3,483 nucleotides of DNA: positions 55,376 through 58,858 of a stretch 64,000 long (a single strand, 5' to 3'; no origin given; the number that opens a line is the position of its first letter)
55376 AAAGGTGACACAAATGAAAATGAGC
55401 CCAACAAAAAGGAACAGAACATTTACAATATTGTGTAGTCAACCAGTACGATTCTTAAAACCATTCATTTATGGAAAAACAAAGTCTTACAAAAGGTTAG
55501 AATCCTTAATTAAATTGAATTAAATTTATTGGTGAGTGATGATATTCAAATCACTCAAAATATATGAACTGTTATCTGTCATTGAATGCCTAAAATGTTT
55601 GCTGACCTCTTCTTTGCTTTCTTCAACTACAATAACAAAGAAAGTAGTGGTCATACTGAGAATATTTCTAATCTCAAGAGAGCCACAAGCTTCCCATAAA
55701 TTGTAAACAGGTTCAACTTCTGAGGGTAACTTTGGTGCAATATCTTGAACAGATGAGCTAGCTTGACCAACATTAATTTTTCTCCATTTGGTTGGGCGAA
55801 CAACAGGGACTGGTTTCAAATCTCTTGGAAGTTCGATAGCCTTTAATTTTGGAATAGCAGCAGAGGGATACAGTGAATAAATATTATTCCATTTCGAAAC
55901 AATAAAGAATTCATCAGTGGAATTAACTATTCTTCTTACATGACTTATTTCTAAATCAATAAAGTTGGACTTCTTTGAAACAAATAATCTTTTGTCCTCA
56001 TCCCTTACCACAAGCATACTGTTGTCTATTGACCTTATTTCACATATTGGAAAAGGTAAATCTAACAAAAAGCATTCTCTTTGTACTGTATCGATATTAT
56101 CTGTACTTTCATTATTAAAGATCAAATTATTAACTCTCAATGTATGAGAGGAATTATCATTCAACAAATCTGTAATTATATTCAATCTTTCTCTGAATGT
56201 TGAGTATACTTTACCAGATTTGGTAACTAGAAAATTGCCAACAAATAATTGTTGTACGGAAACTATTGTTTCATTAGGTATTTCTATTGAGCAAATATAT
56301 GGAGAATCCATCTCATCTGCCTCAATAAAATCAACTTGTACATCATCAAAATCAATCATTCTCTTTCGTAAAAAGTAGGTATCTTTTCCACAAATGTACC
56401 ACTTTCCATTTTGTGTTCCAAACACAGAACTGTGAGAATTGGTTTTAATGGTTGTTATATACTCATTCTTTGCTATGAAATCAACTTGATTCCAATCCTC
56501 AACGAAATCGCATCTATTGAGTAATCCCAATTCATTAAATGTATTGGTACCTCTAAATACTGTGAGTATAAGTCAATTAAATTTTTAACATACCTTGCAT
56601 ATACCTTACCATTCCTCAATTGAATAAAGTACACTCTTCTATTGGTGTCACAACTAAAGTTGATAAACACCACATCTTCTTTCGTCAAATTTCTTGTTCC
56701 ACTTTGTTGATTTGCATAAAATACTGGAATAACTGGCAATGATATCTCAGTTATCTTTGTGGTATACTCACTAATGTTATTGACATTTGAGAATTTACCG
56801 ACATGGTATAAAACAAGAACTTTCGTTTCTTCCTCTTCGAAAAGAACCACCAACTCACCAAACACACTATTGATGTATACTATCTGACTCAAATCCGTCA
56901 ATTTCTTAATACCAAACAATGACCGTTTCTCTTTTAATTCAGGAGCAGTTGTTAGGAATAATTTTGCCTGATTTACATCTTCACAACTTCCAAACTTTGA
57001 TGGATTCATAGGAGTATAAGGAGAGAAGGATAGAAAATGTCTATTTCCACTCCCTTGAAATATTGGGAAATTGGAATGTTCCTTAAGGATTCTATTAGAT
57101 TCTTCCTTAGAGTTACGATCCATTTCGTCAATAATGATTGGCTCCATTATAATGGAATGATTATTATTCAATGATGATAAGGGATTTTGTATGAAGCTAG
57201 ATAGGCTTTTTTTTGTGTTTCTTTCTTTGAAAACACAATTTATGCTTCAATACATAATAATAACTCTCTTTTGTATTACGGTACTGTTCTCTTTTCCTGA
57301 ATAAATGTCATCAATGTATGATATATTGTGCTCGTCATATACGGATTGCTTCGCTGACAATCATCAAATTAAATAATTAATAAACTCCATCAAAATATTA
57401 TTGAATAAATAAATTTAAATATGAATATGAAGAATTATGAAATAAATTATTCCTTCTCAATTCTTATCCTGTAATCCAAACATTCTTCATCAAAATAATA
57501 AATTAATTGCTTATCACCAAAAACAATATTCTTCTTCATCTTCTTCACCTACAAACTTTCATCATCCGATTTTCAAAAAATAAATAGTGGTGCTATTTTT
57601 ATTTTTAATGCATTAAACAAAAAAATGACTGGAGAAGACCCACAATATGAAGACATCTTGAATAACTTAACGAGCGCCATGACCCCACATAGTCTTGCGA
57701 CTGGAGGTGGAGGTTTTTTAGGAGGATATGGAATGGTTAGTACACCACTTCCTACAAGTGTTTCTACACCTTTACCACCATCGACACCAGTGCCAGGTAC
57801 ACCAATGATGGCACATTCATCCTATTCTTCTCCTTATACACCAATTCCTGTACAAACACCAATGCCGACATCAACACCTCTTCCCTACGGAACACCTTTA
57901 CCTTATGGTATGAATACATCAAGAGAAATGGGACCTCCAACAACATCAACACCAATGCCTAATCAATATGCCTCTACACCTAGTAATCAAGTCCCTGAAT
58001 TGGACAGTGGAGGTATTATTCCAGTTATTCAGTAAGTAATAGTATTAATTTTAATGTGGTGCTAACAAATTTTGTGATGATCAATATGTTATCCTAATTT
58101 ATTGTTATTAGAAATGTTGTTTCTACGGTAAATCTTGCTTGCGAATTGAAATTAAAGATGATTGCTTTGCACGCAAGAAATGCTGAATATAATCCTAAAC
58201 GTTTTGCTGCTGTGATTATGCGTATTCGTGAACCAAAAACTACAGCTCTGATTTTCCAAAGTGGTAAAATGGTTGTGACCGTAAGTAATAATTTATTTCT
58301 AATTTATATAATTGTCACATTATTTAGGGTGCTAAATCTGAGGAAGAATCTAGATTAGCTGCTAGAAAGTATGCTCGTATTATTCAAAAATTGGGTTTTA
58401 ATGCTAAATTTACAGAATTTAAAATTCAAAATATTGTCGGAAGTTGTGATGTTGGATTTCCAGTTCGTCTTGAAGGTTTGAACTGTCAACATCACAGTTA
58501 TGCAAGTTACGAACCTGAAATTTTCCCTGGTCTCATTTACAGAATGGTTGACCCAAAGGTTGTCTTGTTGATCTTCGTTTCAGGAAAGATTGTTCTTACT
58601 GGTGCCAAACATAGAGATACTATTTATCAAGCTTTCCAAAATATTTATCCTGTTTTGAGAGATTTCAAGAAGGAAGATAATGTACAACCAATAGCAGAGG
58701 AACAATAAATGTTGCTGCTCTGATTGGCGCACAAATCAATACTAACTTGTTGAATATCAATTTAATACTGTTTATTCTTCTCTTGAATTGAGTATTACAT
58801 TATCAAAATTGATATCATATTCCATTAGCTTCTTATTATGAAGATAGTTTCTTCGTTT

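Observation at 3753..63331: Unusual density of cilium/flagellum genes: CFAP58, kinesin-9B, ARMC9, kinesin-9A, dynein-IC-like WD40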

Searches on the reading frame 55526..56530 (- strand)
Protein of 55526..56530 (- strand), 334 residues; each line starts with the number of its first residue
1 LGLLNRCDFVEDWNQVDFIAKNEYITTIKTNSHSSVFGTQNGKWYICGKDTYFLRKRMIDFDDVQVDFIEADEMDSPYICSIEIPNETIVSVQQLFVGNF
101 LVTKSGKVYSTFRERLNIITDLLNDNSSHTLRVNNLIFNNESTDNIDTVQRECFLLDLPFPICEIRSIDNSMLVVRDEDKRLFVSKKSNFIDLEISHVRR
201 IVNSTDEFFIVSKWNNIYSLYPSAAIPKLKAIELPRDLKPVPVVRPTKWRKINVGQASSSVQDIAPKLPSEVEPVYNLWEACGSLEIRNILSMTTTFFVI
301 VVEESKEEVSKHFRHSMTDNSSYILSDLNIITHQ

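Call 7: search_protein_families(library=pfam, proteins=[window:55526-56530:-], max_evalue=0.01)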
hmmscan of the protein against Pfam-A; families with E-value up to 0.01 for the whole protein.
window:55526-56530:- (334 aa): 0 families

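Call 42: search_solved_structures(query=window:55526-56530:-, max_evalue=0.01)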
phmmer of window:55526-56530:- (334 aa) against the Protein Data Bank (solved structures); distinct sequences matched with E-value up to 0.01: 0.

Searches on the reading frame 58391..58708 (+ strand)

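Call 7: search_protein_families(library=pfam, proteins=[window:58391-58708:+], max_evalue=0.01)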
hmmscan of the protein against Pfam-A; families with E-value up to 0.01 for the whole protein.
window:58391-58708:+ (105 aa): 1 family
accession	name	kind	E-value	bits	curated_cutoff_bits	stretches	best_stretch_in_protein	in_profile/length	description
PF00352.27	TBP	-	4.4e-33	113.4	22.9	1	9-92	1-85/85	Transcription factor TFIID (or TATA-binding protein, TBP)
